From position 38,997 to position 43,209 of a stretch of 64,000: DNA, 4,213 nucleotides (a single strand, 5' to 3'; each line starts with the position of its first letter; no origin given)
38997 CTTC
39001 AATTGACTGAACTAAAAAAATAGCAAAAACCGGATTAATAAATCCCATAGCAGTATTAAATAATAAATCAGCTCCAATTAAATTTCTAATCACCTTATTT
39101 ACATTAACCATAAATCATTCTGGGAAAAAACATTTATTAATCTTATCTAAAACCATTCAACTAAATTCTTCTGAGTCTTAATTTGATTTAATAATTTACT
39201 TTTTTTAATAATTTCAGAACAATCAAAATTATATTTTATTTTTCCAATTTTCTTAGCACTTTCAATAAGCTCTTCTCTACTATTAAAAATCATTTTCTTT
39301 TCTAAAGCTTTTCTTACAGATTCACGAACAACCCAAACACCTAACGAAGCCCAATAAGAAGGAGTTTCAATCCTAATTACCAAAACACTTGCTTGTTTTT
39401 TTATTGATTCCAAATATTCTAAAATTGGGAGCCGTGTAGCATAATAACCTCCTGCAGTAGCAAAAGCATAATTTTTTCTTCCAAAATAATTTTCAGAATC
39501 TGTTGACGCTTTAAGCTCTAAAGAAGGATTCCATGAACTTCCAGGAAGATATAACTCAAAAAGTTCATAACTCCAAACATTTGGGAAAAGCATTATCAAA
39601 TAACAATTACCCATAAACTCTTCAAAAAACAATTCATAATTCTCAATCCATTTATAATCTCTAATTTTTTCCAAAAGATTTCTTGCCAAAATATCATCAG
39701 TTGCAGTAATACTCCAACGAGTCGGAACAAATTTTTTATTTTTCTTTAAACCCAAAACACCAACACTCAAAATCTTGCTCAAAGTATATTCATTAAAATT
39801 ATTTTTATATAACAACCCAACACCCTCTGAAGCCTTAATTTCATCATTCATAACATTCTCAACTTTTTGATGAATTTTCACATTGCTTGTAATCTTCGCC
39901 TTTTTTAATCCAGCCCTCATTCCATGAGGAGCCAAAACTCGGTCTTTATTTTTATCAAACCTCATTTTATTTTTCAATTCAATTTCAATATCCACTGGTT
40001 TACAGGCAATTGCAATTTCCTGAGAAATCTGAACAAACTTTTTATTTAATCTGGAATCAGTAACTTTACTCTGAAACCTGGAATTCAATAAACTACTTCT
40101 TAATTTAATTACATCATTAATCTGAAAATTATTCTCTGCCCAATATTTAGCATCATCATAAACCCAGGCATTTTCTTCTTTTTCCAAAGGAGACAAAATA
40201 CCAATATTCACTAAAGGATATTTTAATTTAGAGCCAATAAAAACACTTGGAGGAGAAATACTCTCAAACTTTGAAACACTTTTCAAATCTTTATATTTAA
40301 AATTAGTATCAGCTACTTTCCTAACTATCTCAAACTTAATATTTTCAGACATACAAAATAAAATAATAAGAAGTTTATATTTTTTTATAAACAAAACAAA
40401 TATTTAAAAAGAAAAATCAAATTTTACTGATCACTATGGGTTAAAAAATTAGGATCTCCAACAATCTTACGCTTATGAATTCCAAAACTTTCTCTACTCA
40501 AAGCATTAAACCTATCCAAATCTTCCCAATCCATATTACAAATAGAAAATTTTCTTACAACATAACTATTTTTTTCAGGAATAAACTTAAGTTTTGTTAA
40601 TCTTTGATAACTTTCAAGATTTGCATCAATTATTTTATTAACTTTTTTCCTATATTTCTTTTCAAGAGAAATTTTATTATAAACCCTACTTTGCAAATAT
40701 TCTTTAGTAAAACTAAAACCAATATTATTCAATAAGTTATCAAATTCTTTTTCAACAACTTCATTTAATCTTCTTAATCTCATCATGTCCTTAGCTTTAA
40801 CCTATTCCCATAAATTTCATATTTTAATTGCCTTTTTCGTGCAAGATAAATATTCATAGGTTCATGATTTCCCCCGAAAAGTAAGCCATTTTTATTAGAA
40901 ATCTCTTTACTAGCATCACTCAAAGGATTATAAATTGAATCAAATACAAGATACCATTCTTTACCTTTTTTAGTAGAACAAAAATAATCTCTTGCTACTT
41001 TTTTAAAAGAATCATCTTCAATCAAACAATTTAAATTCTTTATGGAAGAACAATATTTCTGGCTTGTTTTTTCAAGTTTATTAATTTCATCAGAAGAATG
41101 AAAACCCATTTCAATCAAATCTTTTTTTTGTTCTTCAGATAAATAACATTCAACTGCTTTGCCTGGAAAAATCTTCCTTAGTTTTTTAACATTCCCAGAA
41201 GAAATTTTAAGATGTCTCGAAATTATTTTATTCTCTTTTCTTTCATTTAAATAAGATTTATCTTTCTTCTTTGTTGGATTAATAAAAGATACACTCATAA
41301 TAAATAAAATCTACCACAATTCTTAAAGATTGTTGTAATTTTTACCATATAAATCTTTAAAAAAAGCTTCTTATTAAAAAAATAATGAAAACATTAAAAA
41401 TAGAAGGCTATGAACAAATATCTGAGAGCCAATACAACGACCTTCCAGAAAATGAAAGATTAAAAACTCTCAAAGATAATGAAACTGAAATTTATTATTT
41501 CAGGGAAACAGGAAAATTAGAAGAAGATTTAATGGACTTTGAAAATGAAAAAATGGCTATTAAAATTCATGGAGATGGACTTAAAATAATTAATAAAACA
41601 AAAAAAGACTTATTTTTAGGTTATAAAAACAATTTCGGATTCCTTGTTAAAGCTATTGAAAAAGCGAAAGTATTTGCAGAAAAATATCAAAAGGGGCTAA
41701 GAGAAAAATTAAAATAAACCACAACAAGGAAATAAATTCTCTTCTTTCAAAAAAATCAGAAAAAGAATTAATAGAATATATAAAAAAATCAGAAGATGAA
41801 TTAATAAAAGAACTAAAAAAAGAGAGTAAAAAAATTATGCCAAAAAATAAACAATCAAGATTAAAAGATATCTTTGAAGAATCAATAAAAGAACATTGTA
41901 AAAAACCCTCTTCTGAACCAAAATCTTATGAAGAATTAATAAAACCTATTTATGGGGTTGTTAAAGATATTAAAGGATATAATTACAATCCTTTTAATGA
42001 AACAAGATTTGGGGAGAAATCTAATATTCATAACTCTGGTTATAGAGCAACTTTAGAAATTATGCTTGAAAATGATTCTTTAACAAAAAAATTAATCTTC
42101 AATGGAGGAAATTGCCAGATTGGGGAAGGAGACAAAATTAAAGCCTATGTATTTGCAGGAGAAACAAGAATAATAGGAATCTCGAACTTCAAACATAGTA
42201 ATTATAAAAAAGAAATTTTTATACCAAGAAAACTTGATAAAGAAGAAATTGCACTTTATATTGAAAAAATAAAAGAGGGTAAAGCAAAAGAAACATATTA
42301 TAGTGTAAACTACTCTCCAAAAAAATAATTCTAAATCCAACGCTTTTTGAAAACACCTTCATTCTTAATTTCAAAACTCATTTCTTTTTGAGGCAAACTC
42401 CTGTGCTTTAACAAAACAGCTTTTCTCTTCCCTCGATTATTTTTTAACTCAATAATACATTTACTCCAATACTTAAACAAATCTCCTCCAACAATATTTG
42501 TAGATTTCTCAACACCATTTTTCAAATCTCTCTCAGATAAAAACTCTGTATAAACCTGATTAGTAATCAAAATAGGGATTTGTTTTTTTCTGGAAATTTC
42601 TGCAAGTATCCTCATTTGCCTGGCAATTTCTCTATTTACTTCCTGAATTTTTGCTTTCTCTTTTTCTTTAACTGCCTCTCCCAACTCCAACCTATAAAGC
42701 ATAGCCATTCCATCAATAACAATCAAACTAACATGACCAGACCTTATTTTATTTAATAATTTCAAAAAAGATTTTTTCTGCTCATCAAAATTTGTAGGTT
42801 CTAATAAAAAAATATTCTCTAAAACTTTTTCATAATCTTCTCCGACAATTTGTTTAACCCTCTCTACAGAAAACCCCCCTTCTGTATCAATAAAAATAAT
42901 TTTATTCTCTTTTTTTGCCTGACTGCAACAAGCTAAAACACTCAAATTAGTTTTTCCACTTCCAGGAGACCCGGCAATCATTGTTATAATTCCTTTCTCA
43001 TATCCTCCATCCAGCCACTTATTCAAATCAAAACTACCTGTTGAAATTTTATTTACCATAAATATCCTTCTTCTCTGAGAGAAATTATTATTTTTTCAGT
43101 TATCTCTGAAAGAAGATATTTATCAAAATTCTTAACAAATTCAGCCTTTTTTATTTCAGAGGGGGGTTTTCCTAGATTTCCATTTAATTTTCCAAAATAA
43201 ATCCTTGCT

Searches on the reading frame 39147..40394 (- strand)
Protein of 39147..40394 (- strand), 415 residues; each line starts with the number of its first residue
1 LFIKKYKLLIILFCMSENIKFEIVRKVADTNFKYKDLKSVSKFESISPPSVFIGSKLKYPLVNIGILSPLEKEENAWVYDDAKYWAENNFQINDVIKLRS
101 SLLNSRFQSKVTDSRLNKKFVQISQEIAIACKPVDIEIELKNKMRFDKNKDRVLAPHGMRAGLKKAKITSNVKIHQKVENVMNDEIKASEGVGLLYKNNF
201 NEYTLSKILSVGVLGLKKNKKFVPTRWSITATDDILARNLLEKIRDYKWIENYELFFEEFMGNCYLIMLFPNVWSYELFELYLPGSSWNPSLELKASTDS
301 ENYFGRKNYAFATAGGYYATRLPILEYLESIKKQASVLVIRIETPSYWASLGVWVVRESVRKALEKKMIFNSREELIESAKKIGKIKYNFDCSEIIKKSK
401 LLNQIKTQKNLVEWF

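Call 79: search_protein_families(library=pfam, proteins=[window:39147-40394:-], max_evalue=0.001)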
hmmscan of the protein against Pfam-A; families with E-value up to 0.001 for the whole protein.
window:39147-40394:- (415 aa): 2 families
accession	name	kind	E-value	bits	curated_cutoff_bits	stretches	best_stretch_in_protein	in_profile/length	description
PF04894.17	Nre_N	-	4.5e-77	259.9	25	1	21-289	7-270/270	Archaeal Nre, N-terminal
PF04895.17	Nre_C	-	1.6e-28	99.2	27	1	301-414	1-110/110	Archaeal Nre, C-terminal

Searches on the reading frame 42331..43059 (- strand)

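Call 79: search_protein_families(library=pfam, proteins=[window:42331-43059:-], max_evalue=0.001)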
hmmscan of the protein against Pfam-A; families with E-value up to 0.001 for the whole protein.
window:42331-43059:- (242 aa): 8 families
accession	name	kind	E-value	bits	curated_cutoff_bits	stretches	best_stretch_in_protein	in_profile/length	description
PF08423.17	Rad51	-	7.3e-29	101.2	22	1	4-237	7-242/244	Rad51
PF00154.27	RecA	-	4.6e-14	52.9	27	1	2-206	30-219/262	recA bacterial DNA recombination protein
PF06745.19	ATPase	-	6.3e-09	36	26.6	1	6-236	2-224/231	KaiC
PF13479.12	AAA_24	-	1.2e-06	29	27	1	25-207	4-170/195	AAA domain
PF13481.12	AAA_25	-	2.3e-06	27.8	27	1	13-127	22-159/195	AAA domain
PF03796.21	DnaB_C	-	3.1e-06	27.2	27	0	5-58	2-55/255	DnaB-like helicase C terminal domain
PF05707.18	Zot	-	8.1e-06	25.9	20.3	1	25-132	2-104/197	Zonular occludens toxin (Zot)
PF01656.29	CbiA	-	0.00033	21.1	25.4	1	25-171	1-85/125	CobQ/CobB/MinD/ParA nucleotide binding domain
